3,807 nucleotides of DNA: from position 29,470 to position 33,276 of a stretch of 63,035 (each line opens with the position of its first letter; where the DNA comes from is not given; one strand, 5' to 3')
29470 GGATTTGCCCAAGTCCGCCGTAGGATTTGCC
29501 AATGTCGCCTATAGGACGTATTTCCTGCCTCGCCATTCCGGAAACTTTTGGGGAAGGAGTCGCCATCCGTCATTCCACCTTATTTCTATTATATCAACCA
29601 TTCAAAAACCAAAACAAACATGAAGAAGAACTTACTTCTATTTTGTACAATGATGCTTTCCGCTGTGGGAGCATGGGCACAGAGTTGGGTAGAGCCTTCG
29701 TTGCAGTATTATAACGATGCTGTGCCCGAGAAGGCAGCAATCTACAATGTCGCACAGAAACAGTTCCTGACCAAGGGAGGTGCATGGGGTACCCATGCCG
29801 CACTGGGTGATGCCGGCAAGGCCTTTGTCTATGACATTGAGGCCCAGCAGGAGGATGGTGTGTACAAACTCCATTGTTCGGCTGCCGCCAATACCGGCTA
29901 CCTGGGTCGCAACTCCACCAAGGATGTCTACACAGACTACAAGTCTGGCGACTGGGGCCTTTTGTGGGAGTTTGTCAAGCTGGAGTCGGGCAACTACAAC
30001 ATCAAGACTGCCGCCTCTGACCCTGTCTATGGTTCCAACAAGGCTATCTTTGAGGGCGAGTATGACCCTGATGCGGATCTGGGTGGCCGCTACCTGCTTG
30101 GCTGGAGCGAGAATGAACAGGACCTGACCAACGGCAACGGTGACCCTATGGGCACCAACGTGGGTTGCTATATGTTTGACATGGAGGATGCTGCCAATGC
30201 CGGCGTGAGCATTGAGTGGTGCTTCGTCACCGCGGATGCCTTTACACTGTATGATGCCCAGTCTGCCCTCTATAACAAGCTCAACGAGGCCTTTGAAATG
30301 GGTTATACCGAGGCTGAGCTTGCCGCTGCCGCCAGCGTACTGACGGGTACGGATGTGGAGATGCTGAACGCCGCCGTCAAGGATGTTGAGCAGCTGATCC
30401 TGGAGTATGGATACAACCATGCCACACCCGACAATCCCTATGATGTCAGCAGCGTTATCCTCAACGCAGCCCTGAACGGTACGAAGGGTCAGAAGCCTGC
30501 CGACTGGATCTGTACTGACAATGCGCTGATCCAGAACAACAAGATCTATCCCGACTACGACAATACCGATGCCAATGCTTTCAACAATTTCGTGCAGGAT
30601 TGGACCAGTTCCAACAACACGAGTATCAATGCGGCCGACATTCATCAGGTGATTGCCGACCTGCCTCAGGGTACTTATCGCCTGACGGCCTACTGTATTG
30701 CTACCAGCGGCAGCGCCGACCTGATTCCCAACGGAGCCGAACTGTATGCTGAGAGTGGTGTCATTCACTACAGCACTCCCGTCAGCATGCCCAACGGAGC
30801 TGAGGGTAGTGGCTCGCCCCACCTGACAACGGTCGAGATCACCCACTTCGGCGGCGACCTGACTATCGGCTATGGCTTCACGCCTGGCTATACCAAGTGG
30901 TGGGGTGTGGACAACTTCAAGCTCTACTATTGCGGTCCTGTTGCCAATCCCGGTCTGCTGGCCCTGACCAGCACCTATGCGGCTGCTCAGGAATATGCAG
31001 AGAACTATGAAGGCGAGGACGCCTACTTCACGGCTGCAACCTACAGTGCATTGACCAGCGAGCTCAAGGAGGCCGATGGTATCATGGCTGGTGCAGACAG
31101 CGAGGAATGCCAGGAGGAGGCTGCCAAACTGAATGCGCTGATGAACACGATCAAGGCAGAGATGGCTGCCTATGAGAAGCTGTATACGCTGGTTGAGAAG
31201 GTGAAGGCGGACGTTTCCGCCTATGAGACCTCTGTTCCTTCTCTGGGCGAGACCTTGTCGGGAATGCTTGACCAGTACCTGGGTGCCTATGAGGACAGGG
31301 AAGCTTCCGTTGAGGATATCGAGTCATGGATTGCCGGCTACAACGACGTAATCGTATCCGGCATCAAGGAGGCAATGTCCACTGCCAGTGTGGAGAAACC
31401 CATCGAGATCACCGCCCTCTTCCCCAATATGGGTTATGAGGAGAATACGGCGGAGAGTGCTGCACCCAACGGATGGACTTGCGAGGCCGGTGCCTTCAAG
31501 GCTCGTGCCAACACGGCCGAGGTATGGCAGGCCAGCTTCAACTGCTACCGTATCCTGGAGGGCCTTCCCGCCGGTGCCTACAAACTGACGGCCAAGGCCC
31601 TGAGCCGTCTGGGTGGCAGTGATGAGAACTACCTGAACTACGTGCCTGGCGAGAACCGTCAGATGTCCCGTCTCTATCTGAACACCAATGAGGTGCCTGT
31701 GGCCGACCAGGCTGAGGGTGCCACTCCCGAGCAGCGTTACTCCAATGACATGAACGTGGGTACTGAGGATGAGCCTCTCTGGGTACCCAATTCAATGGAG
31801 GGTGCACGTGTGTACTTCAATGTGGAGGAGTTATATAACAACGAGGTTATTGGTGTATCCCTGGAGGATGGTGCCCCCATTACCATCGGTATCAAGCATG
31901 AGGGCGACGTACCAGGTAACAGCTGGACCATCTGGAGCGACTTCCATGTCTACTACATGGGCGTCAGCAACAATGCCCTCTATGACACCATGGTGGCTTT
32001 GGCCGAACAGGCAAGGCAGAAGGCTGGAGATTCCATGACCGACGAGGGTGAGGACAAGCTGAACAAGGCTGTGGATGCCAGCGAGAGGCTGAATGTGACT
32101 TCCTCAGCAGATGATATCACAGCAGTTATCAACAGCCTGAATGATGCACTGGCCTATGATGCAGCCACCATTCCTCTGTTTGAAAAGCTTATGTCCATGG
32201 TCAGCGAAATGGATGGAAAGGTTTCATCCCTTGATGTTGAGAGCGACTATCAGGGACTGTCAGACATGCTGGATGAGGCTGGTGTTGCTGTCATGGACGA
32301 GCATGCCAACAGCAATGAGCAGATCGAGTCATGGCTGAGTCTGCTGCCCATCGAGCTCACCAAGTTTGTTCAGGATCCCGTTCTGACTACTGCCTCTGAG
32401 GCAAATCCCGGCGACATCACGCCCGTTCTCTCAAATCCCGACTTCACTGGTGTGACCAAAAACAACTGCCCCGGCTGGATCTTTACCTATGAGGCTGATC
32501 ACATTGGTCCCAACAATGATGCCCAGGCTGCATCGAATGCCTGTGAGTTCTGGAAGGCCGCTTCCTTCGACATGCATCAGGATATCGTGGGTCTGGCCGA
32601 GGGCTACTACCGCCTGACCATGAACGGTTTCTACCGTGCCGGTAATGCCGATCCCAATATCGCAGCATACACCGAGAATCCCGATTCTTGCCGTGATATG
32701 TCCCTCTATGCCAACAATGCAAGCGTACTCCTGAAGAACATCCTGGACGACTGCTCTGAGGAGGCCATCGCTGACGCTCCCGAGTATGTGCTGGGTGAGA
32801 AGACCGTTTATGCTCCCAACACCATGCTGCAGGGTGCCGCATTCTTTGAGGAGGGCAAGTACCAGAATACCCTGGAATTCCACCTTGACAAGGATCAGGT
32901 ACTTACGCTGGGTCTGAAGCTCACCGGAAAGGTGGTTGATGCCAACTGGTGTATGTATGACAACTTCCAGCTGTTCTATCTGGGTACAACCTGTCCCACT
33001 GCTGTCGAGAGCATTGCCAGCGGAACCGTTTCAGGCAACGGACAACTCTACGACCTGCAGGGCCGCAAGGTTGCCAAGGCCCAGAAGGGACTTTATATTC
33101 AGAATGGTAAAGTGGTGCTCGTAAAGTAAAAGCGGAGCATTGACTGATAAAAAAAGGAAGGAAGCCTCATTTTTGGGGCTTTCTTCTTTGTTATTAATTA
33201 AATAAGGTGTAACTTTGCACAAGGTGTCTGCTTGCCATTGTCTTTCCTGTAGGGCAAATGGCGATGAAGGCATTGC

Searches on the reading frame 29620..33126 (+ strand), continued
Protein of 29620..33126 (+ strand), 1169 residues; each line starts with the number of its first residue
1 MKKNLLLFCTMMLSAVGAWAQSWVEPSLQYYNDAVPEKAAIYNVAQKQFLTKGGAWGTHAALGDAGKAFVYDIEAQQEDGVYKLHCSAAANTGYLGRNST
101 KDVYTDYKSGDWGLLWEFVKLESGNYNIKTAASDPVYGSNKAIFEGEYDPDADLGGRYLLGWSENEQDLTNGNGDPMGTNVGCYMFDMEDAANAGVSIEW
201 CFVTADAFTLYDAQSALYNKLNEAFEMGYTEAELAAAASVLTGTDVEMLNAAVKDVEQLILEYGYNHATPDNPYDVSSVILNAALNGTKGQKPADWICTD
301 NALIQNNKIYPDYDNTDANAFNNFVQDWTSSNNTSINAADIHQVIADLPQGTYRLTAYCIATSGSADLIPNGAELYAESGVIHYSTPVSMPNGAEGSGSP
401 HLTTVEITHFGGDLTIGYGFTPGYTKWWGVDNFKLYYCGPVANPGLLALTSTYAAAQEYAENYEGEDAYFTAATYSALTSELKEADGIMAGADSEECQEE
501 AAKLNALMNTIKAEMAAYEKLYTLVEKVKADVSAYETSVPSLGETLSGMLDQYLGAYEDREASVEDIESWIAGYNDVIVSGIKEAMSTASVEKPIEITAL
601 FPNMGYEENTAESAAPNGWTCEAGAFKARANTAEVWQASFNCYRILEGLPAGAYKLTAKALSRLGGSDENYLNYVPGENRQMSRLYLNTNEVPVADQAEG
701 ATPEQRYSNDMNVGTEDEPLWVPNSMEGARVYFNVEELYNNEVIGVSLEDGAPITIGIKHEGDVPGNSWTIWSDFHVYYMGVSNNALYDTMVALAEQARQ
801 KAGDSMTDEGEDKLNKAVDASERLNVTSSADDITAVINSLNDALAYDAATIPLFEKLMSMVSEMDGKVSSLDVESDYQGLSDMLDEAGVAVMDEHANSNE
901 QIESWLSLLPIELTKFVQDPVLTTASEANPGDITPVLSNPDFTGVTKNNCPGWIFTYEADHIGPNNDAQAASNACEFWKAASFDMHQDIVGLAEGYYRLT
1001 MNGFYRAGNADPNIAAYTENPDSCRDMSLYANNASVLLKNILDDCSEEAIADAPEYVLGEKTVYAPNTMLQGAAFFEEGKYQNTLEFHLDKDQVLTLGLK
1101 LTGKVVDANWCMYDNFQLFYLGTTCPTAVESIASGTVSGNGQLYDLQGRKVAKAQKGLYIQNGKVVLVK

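Call 103: find_encoding_contigs(protein=P0042, flank=10000, max_places=1)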
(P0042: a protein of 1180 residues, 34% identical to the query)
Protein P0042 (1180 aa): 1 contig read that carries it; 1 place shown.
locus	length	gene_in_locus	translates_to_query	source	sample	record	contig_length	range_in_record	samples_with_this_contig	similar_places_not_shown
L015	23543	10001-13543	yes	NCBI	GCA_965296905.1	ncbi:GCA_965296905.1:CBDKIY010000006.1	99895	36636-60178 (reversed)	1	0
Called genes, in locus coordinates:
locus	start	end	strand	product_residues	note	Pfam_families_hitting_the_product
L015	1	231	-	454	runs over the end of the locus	PF00152:tRNA-synt_2 (faint), PF00587:tRNA-synt_2b, PF13393:tRNA-synt_His, PF03129:HGTP_anticodon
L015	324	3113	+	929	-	-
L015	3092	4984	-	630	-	PF00270:DEAD, PF00271:Helicase_C, PF16124:RecQ_Zn_bind, PF09382:RQC, PF00570:HRDC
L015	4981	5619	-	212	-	PF13539:Peptidase_M15_4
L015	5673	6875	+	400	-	PF00375:SDF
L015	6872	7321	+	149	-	PF12833:HTH_18, PF00165:HTH_AraC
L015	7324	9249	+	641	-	PF03571:Peptidase_M49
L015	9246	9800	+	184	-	PF08713:DNA_alkylation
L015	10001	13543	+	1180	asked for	-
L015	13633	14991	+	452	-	PF01554:MatE, PF03023:MurJ (weak)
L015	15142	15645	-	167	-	PF13505:OMP_b-brl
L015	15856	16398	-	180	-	PF13505:OMP_b-brl (faint)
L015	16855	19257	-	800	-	PF07944:Beta-AFase-like_GH127_cat, PF20736:Glyco_hydro127M, PF20737:Glyco_hydro127C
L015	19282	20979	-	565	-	PF00931:NB-ARC (faint), PF00005:ABC_tran, PF02463:SMC_N (faint), PF13476:AAA_23 (faint), PF13555:AAA_29 (faint), PF13238:AAA_18 (faint), PF12848:ABC_tran_Xtn, PF00005:ABC_tran, +2 more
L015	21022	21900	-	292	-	PF01040:UbiA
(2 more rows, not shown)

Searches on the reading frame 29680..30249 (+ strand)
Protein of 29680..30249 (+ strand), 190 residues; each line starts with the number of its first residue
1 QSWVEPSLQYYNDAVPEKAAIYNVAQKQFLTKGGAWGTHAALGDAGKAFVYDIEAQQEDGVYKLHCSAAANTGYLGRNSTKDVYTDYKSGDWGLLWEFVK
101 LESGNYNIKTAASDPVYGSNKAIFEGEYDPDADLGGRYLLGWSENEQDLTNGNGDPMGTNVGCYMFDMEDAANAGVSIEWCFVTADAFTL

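Call 58: predict_structure(alignment_id=A3)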
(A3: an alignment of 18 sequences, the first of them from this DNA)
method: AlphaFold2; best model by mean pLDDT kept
length: 190 residues; sequences in the alignment: 18
mean_pLDDT: 85.2   pTM: 0.83
mean pLDDT of the five models: 85.2, 84.7, 83.9, 83.3, 82.4
residues with pLDDT >= 90: 104; 70-90: 49; 50-70: 37; < 50: 0
segments of 3 or more residues with pLDDT < 50: none
pLDDT, mean of each block of 10 residues (from residue 1): 62 87 95 81 92 94 93 92 89 94 94 89 64 74 82 72 92 94 78
secondary structure, 60 per line:
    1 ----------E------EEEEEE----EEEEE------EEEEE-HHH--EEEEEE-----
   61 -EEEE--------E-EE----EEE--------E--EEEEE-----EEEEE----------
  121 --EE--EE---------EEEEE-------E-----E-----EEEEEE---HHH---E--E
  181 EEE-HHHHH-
elements in order: E18-23 E28-32 E39-43 E50-55 E62-65 E82-84 E96-100 E106-110 E138-142 E162-167 E180-183 H185-189

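Call 60: fold_search(model_id=the predicted structure, library=pdb)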
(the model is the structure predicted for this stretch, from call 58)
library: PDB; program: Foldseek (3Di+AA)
matches with E <= 10: 643; with E <= 0.001: 7
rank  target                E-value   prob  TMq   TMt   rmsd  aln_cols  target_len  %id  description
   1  6euf_A                5.4e-05  1.00  0.53  0.23   6.1       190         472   13  The GH43, Beta 1,3 Galactosidase, BT0265 (released 2018-10-17)
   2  4ekx_D                3.4e-04  1.00  0.50  0.60   4.6       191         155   12  Crystal Structure of YLDV 14L IL-18 Binding Protein in Complex with Human IL-18 (released 2012-09-26)
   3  1sr4_A                4.5e-04  1.00  0.48  0.54   7.5       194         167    8  Crystal Structure of the Haemophilus ducreyi cytolethal distending toxin (released 2004-06-15)
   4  4ekx_B                6.3e-04  1.00  0.47  0.61   5.4       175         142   11  Crystal Structure of YLDV 14L IL-18 Binding Protein in Complex with Human IL-18 (released 2012-09-26)
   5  4eee_B                8.3e-04  1.00  0.49  0.61   5.4       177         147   11  Crystal Structure of YLDV 14L IL-18 Binding Protein in Complex with Human IL-18 (released 2012-09-26)
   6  9qcm_L                9.7e-04  1.00  0.53  0.38   4.5       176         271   11  Botulinum neurotoxin type B1, 14-subunit, Large Progenitor Toxin Complex (L-PTC) (released 2025-09-10)
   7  3zxg_A                9.7e-04  1.00  0.52  0.35   4.2       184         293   11  lysenin sphingomyelin complex (released 2012-09-19)
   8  2f2f_A                1.1e-03  1.00  0.49  0.59   5.3       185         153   10  Crystal structure of cytolethal distending toxin (CDT) from Actinobacillus actinomycetemcomitans (released 2006-03-28)
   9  4qks                  1.1e-03  1.00  0.49  0.71   3.8       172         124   10  Crystal Structure of 6xTrp/PV2: de novo designed beta-trefoil architecture with symmetric primary structure (L22W/L44W/L (released 2015-01-14)
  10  3q7x                  1.2e-03  1.00  0.50  0.72   3.7       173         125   12  Crystal structure of Symfoil-4P/PV1: de novo designed beta-trefoil architecture with symmetric primary structure, primit (released 2012-01-11)
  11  2vse_B                1.2e-03  1.00  0.51  0.14   5.4       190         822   14  Structure and mode of action of a mosquitocidal holotoxin (released 2008-07-08)
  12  5ec5_A                1.3e-03  1.00  0.51  0.35   4.0       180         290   12  Crystal structure of lysenin pore (released 2016-05-18)
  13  7kcg                  1.3e-03  1.00  0.50  0.64   5.0       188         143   12  Salivary protein from Culex quiquefasciatus that belongs to the Cysteine and Tryptophan-Rich (CWRC) family (released 2021-06-02)
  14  5ec5_B                1.3e-03  1.00  0.52  0.36   4.2       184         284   12  Crystal structure of lysenin pore (released 2016-05-18)
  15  3fji_B                1.3e-03  1.00  0.46  0.60   9.3       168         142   10  Crystal structure of K12V/C83I/C117V mutant of Human acidic fibroblast growth factor (released 2009-10-06)
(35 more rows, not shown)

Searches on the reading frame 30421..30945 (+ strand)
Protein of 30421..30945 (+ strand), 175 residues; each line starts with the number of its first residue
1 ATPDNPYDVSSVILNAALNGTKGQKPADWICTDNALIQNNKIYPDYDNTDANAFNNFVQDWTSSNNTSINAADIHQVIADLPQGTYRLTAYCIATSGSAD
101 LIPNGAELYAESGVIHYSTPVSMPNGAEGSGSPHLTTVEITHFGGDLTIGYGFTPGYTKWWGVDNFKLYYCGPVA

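Call 77: search_solved_structures(query=A7, max_evalue=10)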
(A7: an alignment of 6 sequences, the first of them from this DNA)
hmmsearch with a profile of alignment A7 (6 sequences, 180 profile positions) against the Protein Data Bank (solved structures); distinct sequences matched with E-value up to 10: 2.
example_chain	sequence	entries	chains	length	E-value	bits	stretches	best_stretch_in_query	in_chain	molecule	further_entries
2xom_A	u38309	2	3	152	0.11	15.4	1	77-174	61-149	ARABINOGALACTAN ENDO-1,4-BETA-GALACTOSIDASE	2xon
3oes_A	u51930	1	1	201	0.84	12.5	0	39-111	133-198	GTPase RhebL1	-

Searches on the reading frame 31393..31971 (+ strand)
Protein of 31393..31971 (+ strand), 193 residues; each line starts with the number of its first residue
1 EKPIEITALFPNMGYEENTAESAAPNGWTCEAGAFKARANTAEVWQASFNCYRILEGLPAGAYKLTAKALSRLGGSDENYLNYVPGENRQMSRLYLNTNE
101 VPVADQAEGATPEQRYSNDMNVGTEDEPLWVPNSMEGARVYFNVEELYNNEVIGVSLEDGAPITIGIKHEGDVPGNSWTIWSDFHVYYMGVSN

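Call 54: search_solved_structures(query=A4, max_evalue=10)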
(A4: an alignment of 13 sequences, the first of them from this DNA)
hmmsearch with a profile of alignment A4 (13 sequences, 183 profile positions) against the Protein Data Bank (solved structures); distinct sequences matched with E-value up to 10: 5.
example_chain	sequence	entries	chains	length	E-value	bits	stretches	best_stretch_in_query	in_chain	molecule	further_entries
9fli_A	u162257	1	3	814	4.3e-09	39.9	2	7-64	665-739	Arabinogalactan endo-beta-1,4-galactanase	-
2xom_A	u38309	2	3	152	0.00013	25.3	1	8-63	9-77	ARABINOGALACTAN ENDO-1,4-BETA-GALACTOSIDASE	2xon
5iku_A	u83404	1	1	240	0.0082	19.4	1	73-170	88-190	Collagenase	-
7xqk_A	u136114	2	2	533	0.04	17.2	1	8-79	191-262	Glutathione S-transferase class-mu 26 kDa isozyme,Cyclin-dependent kinase 3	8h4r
4a42_A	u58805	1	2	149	0.31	14.3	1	98-169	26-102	ALPHA-N-ACETYLGLUCOSAMINIDASE FAMILY PROTEIN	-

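Call 56: search_solved_structures(query=A4, max_evalue=0.001, show_alignments=2)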
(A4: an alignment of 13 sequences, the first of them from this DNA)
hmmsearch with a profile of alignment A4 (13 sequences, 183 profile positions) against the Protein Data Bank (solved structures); distinct sequences matched with E-value up to 0.001: 2.
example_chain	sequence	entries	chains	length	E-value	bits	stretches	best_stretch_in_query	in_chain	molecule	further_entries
9fli_A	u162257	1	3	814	4.3e-09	39.9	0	7-64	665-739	Arabinogalactan endo-beta-1,4-galactanase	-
2xom_A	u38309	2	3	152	0.00013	25.3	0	8-63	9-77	ARABINOGALACTAN ENDO-1,4-BETA-GALACTOSIDASE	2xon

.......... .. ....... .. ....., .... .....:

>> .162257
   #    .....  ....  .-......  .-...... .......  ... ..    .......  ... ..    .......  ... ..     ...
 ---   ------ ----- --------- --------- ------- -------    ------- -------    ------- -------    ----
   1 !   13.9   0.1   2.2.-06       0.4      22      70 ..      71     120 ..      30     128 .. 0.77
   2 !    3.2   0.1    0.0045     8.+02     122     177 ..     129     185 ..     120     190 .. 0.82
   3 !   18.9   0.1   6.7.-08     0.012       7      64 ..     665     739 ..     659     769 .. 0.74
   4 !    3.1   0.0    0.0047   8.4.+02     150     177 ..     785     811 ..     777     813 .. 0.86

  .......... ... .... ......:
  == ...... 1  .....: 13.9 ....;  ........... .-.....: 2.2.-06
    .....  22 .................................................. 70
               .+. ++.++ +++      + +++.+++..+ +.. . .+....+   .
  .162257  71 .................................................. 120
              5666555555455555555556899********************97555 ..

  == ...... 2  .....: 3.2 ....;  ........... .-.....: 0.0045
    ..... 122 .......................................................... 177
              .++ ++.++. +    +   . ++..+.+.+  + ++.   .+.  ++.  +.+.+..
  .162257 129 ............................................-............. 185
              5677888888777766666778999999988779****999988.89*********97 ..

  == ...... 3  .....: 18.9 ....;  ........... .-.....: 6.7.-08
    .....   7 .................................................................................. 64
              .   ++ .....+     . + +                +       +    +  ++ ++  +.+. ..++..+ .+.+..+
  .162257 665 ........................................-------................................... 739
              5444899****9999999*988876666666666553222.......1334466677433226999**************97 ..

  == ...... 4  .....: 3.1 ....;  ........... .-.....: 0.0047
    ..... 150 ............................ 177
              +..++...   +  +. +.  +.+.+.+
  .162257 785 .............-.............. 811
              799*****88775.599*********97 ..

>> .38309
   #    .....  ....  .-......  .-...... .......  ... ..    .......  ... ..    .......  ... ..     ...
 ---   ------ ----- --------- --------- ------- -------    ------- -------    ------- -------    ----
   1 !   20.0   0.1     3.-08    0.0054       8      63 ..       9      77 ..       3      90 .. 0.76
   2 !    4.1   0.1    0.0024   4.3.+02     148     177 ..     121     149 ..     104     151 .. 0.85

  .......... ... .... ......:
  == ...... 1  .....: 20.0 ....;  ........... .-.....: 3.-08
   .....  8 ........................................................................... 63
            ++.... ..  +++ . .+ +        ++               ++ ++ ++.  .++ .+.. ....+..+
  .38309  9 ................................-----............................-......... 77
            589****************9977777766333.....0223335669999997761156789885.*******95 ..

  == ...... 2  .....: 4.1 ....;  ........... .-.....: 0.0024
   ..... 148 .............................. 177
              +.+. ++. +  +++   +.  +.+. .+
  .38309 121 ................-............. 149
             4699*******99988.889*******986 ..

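Call 90: search_protein_families(library=pfam, alignment_id=A4, max_evalue=1)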
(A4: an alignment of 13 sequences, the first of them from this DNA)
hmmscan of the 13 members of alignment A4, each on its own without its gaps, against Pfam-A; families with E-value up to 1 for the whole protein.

A. member 1, seq(193 aa): 0 families

B. families by the number of members that match (of 13 scanned): 7 families
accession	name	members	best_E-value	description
PF07495.19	Y_Y_Y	2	0.021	Y_Y_Y domain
PF16871.11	DUF5077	1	0.0059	Domain of unknown function (DUF5077)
PF24044.1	DUF7353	1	0.044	Domain of unknown function (DUF7353)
PF03659.20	Glyco_hydro_71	1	0.07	Glycosyl hydrolase family 71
PF01049.22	CADH_Y-type_LIR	1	0.088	Cadherin, Y-type LIR-motif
PF24584.1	Ig_CYK3_C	1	0.11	CYK3 C-terminal Ig-like domain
PF11797.14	WxLIP_HBD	1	0.15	WxL Interacting Protein, host binding domain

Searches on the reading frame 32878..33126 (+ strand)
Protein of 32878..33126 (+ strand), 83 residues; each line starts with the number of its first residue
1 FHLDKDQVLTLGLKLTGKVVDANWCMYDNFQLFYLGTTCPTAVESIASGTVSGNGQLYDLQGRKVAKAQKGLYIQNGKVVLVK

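Call 18: search_protein_families(library=pfam, proteins=[window:32878-33126:+], max_evalue=10)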
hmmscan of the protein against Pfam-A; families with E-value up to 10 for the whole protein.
seq(83 aa): 0 families

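Call 19: search_protein_families(library=ncbifam, proteins=[window:32878-33126:+], max_evalue=10)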
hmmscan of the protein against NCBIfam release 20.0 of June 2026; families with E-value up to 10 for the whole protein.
seq(83 aa): 0 families
